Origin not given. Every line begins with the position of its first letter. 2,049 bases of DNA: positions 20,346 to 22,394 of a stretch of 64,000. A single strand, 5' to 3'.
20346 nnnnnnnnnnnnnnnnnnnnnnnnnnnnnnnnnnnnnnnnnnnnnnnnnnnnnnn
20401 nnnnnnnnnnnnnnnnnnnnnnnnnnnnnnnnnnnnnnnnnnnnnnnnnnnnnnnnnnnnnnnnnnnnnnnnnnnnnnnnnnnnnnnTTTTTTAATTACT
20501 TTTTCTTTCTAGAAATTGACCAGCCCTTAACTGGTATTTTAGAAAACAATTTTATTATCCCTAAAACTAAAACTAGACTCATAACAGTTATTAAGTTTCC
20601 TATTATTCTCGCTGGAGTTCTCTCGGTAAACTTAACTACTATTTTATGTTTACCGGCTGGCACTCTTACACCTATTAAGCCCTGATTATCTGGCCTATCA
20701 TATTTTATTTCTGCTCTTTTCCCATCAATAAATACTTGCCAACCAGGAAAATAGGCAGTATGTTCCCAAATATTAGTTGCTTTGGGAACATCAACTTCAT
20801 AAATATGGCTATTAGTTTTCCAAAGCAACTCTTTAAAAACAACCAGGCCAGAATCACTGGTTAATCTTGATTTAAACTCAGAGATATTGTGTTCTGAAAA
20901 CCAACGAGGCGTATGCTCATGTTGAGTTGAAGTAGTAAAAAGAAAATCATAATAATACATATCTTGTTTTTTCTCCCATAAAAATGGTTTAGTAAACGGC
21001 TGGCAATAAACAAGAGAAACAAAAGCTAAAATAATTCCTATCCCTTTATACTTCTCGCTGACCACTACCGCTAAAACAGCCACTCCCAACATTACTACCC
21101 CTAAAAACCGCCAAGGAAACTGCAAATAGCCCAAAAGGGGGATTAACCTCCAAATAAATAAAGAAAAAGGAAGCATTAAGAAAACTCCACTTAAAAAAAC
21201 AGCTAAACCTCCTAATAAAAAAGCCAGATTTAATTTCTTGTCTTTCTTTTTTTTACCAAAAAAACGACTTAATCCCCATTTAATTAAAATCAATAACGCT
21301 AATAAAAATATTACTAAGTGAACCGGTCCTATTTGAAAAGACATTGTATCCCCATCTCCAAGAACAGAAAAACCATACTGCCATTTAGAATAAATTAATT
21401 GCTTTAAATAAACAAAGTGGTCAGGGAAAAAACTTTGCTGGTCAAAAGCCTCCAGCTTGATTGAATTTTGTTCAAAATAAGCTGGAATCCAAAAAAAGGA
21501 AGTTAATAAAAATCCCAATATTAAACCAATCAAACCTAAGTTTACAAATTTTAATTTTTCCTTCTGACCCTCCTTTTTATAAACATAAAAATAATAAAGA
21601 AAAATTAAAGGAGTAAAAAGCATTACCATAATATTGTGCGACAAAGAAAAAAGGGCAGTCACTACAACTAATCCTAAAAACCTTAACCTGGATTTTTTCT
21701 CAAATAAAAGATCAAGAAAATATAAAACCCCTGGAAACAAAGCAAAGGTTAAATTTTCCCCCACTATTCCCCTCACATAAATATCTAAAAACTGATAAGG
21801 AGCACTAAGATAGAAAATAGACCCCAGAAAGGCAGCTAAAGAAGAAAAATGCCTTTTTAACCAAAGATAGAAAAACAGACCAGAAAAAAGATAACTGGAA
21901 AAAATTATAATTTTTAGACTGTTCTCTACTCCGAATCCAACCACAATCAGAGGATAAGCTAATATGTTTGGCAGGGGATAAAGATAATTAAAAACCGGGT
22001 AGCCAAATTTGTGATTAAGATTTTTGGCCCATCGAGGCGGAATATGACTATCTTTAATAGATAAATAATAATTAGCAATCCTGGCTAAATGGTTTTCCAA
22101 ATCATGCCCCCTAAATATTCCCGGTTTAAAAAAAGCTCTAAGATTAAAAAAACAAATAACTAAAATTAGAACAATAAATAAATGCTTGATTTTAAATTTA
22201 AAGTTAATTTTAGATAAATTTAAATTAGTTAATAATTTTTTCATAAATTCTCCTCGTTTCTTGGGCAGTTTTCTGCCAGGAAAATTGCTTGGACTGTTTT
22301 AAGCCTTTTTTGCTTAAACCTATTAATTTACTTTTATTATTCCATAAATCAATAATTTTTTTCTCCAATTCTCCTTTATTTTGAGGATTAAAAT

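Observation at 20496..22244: Three YfhO/PTPS-related-like membrane paralogs scattered through the island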

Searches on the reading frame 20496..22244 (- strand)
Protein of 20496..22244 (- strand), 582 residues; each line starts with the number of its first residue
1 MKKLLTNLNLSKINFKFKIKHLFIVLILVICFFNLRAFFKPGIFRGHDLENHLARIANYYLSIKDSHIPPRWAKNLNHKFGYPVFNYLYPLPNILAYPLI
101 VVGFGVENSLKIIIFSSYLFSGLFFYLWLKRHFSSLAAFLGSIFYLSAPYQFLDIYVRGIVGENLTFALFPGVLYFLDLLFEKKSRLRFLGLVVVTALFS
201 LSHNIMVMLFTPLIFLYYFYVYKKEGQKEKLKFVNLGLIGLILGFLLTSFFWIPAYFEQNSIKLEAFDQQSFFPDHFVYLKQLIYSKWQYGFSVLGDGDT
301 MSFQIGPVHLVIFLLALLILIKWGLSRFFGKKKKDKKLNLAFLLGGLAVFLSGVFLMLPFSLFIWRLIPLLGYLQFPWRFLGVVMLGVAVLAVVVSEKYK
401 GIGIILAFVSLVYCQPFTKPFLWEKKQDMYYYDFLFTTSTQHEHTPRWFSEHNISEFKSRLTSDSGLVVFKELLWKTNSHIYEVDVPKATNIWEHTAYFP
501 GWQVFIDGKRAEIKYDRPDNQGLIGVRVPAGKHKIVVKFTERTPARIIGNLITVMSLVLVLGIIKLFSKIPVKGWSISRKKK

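Call 7: search_protein_families(library=pfam, proteins=[window:20496-22244:-], max_evalue=0.1)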
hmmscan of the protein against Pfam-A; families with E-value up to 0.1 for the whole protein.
window:20496-22244:- (582 aa): 3 families
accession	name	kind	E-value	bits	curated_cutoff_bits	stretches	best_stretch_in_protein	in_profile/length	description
PF10131.15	PTPS_related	-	1.7e-12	47.1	26.4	1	111-438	27-325/621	6-pyruvoyl-tetrahydropterin synthase related domain; membrane protein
PF09586.16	YfhO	-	5.4e-06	25.5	28.5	1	475-541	761-825/835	Bacterial membrane protein YfhO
PF24661.1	DUF7649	-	0.013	16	27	1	191-253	12-73/85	Domain of unknown function (DUF7649)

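Call 12: find_homologous_proteins(query=window:20496-22244:-, max_evalue=0.00001)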
Query window:20496-22244:- (582 aa): 545 proteins with E <= 0.00001 among 8000 candidates; the best 120 are listed.
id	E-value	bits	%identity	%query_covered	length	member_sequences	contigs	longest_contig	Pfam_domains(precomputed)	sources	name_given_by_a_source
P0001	0.0e+0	1304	100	100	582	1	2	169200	PF10131.16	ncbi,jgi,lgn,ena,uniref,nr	ncbi:hypothetical protein COT75_01710 [Candidatus Beckwithbacteria bacterium CG10_big_fil_rev_8_21_1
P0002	3.4e-261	886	69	100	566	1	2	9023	PF10131.16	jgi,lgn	-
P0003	4.2e-251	853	71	91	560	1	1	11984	PF10131.16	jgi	jgi:hypothetical protein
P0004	5.1e-223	760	62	95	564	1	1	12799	-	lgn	-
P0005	8.7e-223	759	62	91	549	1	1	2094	PF10131.16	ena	-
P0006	1.3e-219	749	62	92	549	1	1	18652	PF10131.16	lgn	-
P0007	7.8e-218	743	60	97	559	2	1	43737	PF10131.16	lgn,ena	-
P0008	2.3e-217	742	61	90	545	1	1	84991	PF10131.16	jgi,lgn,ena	-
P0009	2.5e-212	725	60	91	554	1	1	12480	PF10131.16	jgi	-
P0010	8.2e-211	720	61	96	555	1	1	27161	PF10131.16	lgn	-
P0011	8.7e-211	720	63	91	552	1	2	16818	PF10131.16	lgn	-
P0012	2.6e-206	705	58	95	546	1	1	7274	PF10131.16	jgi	-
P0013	1.9e-202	692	59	92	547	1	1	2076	PF10131.16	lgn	-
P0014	1.5e-200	686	58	93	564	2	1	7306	PF10131.16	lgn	-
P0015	2.9e-192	659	54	92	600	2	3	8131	-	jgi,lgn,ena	-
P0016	9.4e-189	647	55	92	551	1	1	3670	PF10131.16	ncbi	-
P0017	4.2e-187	642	53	95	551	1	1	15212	PF10131.16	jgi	jgi:uncharacterized membrane protein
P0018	4.8e-186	638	54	93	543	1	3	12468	PF10131.16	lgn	-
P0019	1.9e-133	464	45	90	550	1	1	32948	PF10131.16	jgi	jgi:hypothetical protein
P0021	7.8e-119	416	42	93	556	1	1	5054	PF10131.16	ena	-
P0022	1.0e-118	416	39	93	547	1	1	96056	PF10131.16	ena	-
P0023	1.6e-118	415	41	93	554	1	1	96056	PF10131.16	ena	-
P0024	2.9e-118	414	41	91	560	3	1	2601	PF10131.16,PF03600.23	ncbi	ncbi:MAG: 6-pyruvoyl-tetrahydropterin synthase-related protein [Candidatus Beckwithbacteria bacteriu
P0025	4.1e-116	407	40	96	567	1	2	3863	PF10131.16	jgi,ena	-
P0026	6.1e-116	407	41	94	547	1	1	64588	PF10131.16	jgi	jgi:uncharacterized membrane protein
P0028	1.5e-113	399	40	95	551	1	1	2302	PF10131.16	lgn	-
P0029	1.7e-113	399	40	98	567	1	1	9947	PF10131.16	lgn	-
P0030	1.6e-112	395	40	90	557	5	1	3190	PF10131.16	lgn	-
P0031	1.9e-112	395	62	50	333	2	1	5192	PF10131.16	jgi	-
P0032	5.8e-112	393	39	94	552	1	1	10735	PF10131.16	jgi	-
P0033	7.4e-112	393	40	90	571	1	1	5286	PF10131.16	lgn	-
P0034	3.3e-106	374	38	92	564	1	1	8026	PF10131.16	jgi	-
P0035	6.2e-106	374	40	90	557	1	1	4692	PF10131.16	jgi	-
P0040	8.0e-101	357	38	89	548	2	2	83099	PF10131.16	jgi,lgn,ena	-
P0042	7.2e-99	350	39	82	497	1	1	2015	PF10131.16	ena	-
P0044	2.1e-97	345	37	93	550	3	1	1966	PF10131.16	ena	-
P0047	1.9e-94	336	38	94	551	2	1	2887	PF10131.16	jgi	-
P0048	2.8e-93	332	36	90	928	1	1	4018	PF10131.16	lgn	-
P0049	1.7e-90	323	36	90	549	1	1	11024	PF10131.16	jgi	jgi:hypothetical protein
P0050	1.9e-88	316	35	90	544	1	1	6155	PF10131.16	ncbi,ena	-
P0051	4.5e-88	315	35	94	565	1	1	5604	PF10131.16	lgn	-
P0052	1.5e-87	313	35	92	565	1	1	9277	PF10131.16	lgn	-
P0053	1.8e-86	309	35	93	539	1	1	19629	PF10131.16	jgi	jgi:hypothetical protein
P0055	1.0e-84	303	35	90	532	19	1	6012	PF10131.16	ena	-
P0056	4.6e-84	301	35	94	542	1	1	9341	PF10131.16,PF13231.13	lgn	-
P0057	1.8e-83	299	34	88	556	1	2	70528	PF10131.16,PF13231.13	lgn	-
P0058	2.4e-83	299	35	92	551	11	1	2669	PF10131.16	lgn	-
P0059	4.7e-83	298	35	95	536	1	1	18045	PF10131.16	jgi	jgi:hypothetical protein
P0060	6.1e-83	298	35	89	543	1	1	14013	PF10131.16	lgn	-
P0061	8.2e-83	297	33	93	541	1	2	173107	PF10131.16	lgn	-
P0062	2.0e-82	296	34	94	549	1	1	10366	PF10131.16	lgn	-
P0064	1.3e-81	293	35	93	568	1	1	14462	PF10131.16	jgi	jgi:uncharacterized membrane protein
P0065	3.3e-81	292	36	90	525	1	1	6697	PF10131.16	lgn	-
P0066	4.7e-81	291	37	90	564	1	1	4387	PF10131.16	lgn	-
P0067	6.4e-81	291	34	85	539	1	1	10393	PF10131.16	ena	-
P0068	1.7e-80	290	36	88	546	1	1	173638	PF10131.16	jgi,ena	jgi:hypothetical protein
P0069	2.3e-80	289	34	85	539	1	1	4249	PF10131.16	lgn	-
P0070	9.6e-80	287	33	92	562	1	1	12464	PF10131.16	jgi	-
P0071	1.9e-79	286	33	93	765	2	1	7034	PF10131.16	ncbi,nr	ncbi:MAG TPA: 6-pyruvoyl-tetrahydropterin synthase-related protein, partial [Patescibacteria group b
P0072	2.9e-79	285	34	92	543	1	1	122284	PF10131.16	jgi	jgi:uncharacterized membrane protein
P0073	5.0e-79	285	34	94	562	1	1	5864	PF10131.16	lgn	-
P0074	9.8e-79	284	34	95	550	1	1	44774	PF10131.16,PF13231.13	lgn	-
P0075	1.2e-78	283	33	92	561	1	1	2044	PF10131.16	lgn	-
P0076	2.8e-78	282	34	93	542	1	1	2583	PF10131.16,PF09586.17,PF13231.13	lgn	-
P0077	6.2e-78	281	34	92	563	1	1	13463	PF10131.16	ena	-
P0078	7.8e-78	281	34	92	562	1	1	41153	PF10131.16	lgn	-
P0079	1.5e-77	280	34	95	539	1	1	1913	PF10131.16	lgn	-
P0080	1.9e-77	279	33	93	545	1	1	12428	PF10131.16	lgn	-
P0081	4.5e-77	278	33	95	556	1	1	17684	PF10131.16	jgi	jgi:uncharacterized membrane protein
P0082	4.5e-77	278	34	91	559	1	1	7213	PF10131.16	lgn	-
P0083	5.3e-77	278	34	94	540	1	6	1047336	PF10131.16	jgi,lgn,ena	jgi:hypothetical protein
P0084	7.3e-77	278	33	93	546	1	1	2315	PF10131.16,PF13231.13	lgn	-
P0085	1.5e-76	277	33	91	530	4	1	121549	PF10131.16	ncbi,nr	ncbi:MAG: hypothetical protein A2378_01975 [Candidatus Pacebacteria bacterium RIFOXYB1_FULL_44_10]|n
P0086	1.6e-76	276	32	96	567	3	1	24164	PF10131.16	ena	-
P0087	2.8e-76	276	34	94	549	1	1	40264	PF10131.16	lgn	-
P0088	3.2e-76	275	33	94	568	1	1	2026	PF10131.16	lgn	-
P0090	1.4e-75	273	34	93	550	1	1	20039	PF10131.16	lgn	-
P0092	1.3e-74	270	34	94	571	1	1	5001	PF10131.16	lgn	-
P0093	1.7e-74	270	34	88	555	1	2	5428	PF10131.16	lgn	-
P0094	2.5e-74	269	34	91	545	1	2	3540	PF10131.16,PF09586.17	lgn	-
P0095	2.9e-74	269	32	94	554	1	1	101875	PF10131.16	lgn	-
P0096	3.0e-74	269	33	94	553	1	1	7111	PF10131.16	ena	-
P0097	4.6e-74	268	33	94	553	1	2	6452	PF10131.16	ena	-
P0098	7.7e-74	268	31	87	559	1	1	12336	PF10131.16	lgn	-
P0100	1.5e-73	267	33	93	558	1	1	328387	PF10131.16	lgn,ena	-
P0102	4.5e-73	265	33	93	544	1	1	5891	PF10131.16,PF09586.17,PF13231.13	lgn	-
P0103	5.7e-73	265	32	91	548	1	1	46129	PF10131.16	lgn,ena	-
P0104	8.0e-73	264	33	89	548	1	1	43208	PF10131.16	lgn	-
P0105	1.2e-72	264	33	94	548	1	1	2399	PF10131.16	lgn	-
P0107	2.8e-72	262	33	90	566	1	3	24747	PF10131.16,PF09586.17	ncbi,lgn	-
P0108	4.7e-72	262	33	95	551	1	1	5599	PF10131.16,PF09586.17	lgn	-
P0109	5.2e-72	262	32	93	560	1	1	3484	PF10131.16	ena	-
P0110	5.7e-72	261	32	91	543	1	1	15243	PF10131.16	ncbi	-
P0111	6.4e-72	261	34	93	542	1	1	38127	PF10131.16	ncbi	-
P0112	1.1e-71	260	35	90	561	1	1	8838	PF10131.16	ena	-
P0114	1.5e-71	260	31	95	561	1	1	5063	PF10131.16,PF09586.17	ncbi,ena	-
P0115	1.5e-71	260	33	94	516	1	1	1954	PF10131.16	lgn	-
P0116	2.1e-71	259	33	93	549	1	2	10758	PF10131.16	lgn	-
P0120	6.7e-71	258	32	93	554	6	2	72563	PF10131.16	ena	-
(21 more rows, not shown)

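Call 13: search_solved_structures(query=window:20496-22244:-, max_evalue=10)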
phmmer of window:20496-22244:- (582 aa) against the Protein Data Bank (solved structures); distinct sequences matched with E-value up to 10: 2.
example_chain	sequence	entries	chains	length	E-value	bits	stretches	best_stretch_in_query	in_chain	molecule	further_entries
7qoj_J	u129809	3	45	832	1.2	10.9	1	31-107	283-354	Tail fiber protein gp22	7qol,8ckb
25pv_C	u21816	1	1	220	1.8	10.3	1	110-153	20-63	22F1 VH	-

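Call 22: search_protein_families(library=ncbifam, proteins=[window:20496-22244:-], max_evalue=0.01)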
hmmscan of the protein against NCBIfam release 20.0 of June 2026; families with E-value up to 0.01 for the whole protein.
window:20496-22244:- (582 aa): 0 families

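Call 24: find_encoding_contigs(protein=P0022, flank=10000, max_places=2)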
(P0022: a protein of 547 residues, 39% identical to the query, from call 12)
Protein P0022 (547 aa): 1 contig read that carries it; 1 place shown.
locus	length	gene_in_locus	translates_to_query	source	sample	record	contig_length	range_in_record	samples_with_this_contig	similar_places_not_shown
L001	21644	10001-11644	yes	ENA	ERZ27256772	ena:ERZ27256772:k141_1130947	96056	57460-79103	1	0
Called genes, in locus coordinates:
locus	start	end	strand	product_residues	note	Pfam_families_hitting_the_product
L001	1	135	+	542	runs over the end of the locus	-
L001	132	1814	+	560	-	-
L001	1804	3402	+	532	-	-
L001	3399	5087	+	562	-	PF10131:PTPS_related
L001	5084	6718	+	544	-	-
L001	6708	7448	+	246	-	PF00535:Glycos_transf_2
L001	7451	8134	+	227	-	PF00535:Glycos_transf_2, PF10111:Glyco_tranf_2_2 (weak)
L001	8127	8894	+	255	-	PF00535:Glycos_transf_2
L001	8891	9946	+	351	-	PF13439:Glyco_transf_4, PF20706:GT4-conflict (weak), PF00534:Glycos_transf_1, PF13692:Glyco_trans_1_4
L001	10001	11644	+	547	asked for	PF10131:PTPS_related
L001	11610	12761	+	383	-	PF04188:Mannosyl_trans2 (weak)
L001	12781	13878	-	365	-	PF01041:DegT_DnrJ_EryC1, PF00155:Aminotran_1_2 (weak)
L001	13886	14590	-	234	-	PF00535:Glycos_transf_2, PF13641:Glyco_tranf_2_3 (weak)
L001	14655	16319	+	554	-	PF10131:PTPS_related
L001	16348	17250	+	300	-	PF01073:3Beta_HSD, PF01370:Epimerase, PF02719:Polysacc_synt_2, PF04321:RmlD_sub_bind, PF16363:GDP_Man_Dehyd, PF07993:NAD_binding_4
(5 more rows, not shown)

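Call 27: predict_structure(alignment_id=A1)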
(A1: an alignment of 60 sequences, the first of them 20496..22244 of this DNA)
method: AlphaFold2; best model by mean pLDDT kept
length: 582 residues; sequences in the alignment: 60
mean_pLDDT: 92.4   pTM: 0.92
mean pLDDT of the five models: 92.4, 92.0, 91.5, 91.3, 91.1
residues with pLDDT >= 90: 486; 70-90: 55; 50-70: 25; < 50: 16
segments of 3 or more residues with pLDDT < 50: 230-233, 573-582
pLDDT, mean of each block of 10 residues (from residue 1): 62 61 96 97 96 98 96 97 94 98 98 98 98 96 98 96 98 97 93 98 97 97 74 76 98 96 85 93 94 89 96 98 89 70 97 98 94 94 98 97 98 96 96 94 94 91 94 97 98 98 98 96 98 98 97 98 88 47 39
secondary structure, 60 per line:
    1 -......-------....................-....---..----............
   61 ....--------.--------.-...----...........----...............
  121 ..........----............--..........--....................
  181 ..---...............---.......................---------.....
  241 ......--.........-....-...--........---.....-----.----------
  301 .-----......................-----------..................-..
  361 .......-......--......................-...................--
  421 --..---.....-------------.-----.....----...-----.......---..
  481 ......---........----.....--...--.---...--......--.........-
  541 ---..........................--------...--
elements in order: H2-7 H15-34 H36-39 H49-64 H91-101 H106-130 H135-146 H149-158 H161-182 H186-200 H204-226 H236-246 H249-257 H269-276 H280-284 H307-328 H340-357 H359-367 H369-374 H377-398 H400-418 H428-432 H452-456 E461-463 E469-475 E479-486 E490-497 E502-506 E509-511 E523-528 E531-539 H544-569

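Call 36: search_protein_families(library=pfam, alignment_id=A1, max_evalue=0.001)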
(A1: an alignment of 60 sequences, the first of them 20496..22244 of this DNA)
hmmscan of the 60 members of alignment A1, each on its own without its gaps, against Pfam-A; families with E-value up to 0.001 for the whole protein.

A. member 1, window:20496-22244:- (582 aa): 2 families
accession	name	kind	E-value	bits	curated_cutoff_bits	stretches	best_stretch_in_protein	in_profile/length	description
PF10131.15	PTPS_related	-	1.7e-12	47.1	26.4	1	111-438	27-325/621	6-pyruvoyl-tetrahydropterin synthase related domain; membrane protein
PF09586.16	YfhO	-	5.4e-06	25.5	28.5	1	475-541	761-825/835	Bacterial membrane protein YfhO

B. families by the number of members that match (of 60 scanned): 9 families
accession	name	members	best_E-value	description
PF10131.15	PTPS_related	49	6.7e-20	6-pyruvoyl-tetrahydropterin synthase related domain; membrane protein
PF09586.16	YfhO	11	8.6e-17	Bacterial membrane protein YfhO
PF13231.12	PMT_2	7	9.7e-07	Dolichyl-phosphate-mannose-protein mannosyltransferase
PF20176.3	DUF6541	1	2.4e-05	Family of unknown function (DUF6541)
PF03600.22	CitMHS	1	3.7e-05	Citrate transporter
PF01241.23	PSI_PSAK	1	0.00037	Photosystem I psaG / psaK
PF11992.13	TgpA_N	1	0.00042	TgpA N-terminal domain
PF11847.13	GT-C_AftD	1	0.00064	Alpha-(1->3)-arabinofuranosyltransferase, N-terminal GT-C domain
PF02516.20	STT3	1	0.00088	Oligosaccharyl transferase STT3, N-terminal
